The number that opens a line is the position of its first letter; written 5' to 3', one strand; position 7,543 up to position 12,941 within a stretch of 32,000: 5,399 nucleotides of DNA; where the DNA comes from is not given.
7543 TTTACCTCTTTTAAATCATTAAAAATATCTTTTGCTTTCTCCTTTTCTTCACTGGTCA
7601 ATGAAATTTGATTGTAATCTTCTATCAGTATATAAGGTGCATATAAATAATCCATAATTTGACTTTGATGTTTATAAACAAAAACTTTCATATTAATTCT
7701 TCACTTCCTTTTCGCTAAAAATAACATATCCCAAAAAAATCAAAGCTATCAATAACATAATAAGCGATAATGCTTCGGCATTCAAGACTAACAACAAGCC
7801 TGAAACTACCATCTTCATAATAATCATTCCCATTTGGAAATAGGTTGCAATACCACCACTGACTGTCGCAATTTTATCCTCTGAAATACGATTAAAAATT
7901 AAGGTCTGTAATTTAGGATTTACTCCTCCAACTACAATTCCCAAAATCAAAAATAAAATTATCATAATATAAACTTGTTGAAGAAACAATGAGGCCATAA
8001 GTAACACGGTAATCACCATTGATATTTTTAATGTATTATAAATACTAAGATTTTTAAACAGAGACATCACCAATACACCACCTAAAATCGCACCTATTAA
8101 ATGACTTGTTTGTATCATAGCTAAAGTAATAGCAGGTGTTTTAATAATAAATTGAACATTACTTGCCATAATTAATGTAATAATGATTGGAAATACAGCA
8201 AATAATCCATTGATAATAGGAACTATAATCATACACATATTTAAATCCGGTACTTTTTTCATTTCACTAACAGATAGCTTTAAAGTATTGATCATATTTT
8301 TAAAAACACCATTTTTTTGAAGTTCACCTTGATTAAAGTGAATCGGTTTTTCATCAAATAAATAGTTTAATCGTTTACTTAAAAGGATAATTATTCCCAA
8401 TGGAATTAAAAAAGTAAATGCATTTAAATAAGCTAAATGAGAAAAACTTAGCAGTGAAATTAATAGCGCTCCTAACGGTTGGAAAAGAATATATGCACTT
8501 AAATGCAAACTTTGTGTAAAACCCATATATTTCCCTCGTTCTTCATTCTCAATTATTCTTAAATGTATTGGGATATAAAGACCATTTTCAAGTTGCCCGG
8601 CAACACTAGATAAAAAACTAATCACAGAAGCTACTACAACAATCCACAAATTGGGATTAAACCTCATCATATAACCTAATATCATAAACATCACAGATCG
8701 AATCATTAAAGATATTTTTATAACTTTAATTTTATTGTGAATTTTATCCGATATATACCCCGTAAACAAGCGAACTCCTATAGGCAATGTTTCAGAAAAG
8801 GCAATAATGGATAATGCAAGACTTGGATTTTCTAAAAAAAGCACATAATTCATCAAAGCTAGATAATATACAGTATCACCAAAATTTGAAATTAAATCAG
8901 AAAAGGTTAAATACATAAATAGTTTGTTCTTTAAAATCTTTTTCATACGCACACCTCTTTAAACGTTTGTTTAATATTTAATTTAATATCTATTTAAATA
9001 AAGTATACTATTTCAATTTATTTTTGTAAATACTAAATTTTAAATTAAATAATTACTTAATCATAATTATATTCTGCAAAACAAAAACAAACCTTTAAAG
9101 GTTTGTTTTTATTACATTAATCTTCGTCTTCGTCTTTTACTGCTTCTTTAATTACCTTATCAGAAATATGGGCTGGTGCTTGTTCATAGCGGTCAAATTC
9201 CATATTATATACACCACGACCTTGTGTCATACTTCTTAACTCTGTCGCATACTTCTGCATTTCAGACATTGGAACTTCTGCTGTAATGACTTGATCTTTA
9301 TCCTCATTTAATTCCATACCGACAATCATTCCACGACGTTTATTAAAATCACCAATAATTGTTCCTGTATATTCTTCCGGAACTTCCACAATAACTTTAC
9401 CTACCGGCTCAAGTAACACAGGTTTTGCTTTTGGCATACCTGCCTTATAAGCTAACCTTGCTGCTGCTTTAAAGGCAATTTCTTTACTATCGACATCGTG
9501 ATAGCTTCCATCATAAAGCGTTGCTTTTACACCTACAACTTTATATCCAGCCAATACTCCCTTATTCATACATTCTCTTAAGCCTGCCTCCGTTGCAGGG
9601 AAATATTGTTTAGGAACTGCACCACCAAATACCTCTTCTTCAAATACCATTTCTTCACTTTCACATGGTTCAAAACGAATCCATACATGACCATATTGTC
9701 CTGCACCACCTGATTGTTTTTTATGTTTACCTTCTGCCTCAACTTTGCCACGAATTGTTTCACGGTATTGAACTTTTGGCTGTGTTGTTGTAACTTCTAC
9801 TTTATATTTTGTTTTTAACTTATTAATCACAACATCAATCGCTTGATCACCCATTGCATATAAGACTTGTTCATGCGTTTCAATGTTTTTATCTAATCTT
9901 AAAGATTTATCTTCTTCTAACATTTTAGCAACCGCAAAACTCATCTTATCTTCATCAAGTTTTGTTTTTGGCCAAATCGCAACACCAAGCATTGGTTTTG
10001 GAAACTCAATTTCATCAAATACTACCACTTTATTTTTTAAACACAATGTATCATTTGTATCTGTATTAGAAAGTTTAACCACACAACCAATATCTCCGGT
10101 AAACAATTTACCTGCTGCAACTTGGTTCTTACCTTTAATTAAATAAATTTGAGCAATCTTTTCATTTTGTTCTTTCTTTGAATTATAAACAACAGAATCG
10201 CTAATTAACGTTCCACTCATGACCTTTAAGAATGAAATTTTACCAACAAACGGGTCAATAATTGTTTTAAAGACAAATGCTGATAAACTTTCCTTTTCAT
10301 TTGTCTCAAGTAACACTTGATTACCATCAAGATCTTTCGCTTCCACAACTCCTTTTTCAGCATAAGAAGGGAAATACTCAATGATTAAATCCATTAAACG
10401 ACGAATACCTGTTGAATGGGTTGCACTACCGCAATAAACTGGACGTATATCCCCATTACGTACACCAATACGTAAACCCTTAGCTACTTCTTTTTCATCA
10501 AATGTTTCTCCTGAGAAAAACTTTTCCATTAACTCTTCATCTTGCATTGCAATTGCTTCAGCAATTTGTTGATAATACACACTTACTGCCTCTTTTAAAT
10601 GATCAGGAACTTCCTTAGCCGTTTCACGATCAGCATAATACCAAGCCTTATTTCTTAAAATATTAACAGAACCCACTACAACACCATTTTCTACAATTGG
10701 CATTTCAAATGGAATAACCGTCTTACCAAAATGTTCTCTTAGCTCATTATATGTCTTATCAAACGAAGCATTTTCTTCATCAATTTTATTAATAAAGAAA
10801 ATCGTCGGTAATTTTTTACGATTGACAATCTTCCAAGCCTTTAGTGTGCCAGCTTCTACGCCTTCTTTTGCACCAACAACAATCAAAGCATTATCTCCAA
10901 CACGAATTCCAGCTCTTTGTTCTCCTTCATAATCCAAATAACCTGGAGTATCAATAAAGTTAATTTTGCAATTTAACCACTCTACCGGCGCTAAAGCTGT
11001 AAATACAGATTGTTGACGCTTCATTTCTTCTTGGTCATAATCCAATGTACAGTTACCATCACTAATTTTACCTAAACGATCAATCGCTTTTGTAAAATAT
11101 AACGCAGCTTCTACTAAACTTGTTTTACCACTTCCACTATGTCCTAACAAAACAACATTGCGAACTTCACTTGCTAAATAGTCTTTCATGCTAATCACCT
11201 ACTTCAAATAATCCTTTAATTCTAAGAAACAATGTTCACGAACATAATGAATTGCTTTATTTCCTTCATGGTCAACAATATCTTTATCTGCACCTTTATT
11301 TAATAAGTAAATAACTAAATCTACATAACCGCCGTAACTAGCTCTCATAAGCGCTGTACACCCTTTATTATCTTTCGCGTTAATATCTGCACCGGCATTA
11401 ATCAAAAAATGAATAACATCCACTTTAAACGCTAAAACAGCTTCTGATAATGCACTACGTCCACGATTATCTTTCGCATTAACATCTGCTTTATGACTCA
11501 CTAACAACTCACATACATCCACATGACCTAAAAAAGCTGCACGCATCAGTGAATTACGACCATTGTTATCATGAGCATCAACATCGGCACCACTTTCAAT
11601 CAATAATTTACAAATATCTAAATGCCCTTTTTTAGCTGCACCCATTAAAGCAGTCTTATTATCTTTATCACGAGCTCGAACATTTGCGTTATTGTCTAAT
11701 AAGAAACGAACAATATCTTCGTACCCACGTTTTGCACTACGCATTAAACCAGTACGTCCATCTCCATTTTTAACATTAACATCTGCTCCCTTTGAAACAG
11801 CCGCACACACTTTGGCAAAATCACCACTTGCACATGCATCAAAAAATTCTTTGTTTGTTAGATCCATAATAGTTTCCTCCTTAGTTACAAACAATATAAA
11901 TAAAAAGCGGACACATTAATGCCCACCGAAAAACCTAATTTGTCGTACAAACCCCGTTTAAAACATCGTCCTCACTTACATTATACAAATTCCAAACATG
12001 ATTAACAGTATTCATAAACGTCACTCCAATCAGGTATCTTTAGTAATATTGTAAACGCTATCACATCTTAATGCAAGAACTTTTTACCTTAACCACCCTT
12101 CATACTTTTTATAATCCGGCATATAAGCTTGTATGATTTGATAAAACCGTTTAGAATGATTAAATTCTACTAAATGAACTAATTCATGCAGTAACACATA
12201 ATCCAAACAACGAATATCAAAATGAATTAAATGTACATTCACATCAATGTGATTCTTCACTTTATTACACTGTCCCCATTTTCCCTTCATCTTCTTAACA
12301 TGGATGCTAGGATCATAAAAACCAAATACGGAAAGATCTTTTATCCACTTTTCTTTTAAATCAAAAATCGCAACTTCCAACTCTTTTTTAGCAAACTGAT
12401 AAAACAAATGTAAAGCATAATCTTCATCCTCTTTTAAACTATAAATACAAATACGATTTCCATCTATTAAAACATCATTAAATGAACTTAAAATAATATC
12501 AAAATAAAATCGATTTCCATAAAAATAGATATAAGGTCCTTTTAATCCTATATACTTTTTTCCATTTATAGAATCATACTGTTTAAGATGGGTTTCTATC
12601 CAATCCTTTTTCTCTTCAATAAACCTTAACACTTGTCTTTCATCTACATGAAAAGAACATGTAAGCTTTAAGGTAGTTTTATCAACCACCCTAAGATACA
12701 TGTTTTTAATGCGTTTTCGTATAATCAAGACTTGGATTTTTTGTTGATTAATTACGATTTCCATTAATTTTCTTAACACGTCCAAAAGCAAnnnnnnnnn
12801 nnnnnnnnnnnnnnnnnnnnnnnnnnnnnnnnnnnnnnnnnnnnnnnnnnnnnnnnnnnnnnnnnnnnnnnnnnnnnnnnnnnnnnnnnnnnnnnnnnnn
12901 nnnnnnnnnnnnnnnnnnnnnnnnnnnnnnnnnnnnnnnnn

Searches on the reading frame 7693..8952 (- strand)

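Call 33: search_protein_families(library=pfam, proteins=[window:7693-8952:-], max_evalue=0.0001)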
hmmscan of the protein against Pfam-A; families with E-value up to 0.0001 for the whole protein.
window:7693-8952:- (419 aa): 1 family
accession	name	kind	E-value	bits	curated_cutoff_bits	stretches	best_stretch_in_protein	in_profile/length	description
PF07690.21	MFS_1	-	7.5e-19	68.3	33.4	2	51-378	39-345/347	Major Facilitator Superfamily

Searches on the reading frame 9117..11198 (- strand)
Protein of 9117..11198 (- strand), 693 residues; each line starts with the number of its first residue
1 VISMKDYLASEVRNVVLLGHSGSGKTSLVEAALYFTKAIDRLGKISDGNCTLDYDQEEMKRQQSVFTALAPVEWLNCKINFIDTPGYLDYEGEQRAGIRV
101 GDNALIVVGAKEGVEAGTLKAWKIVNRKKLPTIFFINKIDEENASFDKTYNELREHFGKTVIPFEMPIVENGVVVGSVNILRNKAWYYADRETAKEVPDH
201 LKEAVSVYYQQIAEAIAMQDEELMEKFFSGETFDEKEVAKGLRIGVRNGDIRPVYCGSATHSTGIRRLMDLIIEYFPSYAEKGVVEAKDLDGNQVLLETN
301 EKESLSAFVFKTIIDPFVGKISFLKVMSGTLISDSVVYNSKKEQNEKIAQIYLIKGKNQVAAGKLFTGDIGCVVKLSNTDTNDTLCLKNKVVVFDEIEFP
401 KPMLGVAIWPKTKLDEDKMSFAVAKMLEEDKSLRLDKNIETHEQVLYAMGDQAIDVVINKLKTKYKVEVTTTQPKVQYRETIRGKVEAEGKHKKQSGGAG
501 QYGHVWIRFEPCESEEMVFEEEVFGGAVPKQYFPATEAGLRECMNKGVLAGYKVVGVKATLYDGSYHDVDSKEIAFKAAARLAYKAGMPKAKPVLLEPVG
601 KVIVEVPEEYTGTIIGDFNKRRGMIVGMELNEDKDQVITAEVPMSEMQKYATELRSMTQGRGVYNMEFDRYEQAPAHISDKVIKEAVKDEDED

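Call 33: search_protein_families(library=pfam, proteins=[window:9117-11198:-], max_evalue=0.0001)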
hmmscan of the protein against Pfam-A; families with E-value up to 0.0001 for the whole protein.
window:9117-11198:- (693 aa): 6 families
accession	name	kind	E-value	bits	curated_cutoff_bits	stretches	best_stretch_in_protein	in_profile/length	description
PF03764.24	EFG_IV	-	4e-42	143.3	24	1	474-592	1-121/121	Elongation factor G, domain IV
PF00009.33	GTP_EFTU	-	7.1e-39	133.8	26.5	1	11-278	2-188/188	Elongation factor Tu GTP binding domain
PF00679.30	EFG_C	-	4.9e-29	100.6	27.9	1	594-681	1-88/89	Elongation factor G C-terminus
PF14492.12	EFG_III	-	8.4e-23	80.7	27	1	399-472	1-74/75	Elongation Factor G, domain III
PF22042.2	EF-G_D2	-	2.2e-13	50.5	27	1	305-386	2-82/84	Elongation factor G domain 2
PF01926.29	MMR_HSR1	-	7.5e-05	23.3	21.9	0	14-138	1-113/113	50S ribosome-binding GTPase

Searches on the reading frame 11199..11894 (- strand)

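Call 74: search_protein_families(library=pfam, proteins=[window:11199-11894:-], max_evalue=1)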
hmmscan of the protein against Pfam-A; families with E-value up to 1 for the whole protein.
window:11199-11894:- (231 aa): 9 families
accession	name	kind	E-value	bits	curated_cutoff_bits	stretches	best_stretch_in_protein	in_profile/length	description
PF12796.13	Ank_2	-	1e-41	141.8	27.3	3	19-109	3-90/90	Ankyrin repeats (3 copies)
PF13637.12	Ank_4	-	2.3e-40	136.1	22.7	6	152-198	4-50/50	Ankyrin repeats (many copies)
PF00023.36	Ank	-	3e-39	131.3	21.1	5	79-110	2-33/33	Ankyrin repeat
PF13857.12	Ank_5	-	1.8e-27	95.5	27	4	164-217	1-55/56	Ankyrin repeats (many copies)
PF13606.12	Ank_3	-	1.2e-26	89.9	22.3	5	111-140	1-30/30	Ankyrin repeat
PF24521.3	Ank_KRIT1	-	3.6e-09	36.9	80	2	49-138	21-111/149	KRIT1 ankyrin-repeats domain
PF23745.1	ANK_LRRK2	-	3.9e-08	33.7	27.5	2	11-100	29-114/130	LRRK2 ANK repeat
PF03720.21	UDPG_MGDP_dh_C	-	0.0023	18.7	30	0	92-119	20-47/103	UDP-glucose/GDP-mannose dehydrogenase family, UDP binding domain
PF25167.1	DUF7829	-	0.024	14.5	28.6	0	135-196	50-115/224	Domain of unknown function (DUF7829)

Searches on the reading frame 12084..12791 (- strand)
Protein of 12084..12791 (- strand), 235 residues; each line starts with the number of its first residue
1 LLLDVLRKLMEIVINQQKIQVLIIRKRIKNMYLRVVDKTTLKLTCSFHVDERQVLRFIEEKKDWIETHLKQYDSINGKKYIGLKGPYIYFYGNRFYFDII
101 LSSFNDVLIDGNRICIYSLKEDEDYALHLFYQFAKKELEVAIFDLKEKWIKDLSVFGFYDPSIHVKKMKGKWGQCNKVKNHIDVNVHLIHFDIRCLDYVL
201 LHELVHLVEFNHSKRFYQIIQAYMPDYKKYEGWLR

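Call 74: search_protein_families(library=pfam, proteins=[window:12084-12791:-], max_evalue=1)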
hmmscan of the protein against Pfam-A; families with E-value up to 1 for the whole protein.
window:12084-12791:- (235 aa): 6 families
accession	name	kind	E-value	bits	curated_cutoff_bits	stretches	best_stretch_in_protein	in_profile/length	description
PF01863.23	YgjP-like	-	1.9e-43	149.3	26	1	29-235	1-205/207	YgjP-like, metallopeptidase domain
PF10263.15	SprT-like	-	0.0015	18.8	25.6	1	165-211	23-76/108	SprT-like family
PF08325.16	WLM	-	0.0022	18.5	26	1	192-221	79-108/190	WLM domain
PF10400.15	Vir_act_alpha_C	-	0.066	14.4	22.4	1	38-79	4-45/78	Virulence activator alpha C-term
PF08346.17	AntA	-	0.098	13.7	27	0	62-83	17-38/68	AntA/AntB antirepressor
PF17996.7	CE2_N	-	0.11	13.1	27.9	1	104-159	43-97/108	Carbohydrate esterase 2 N-terminal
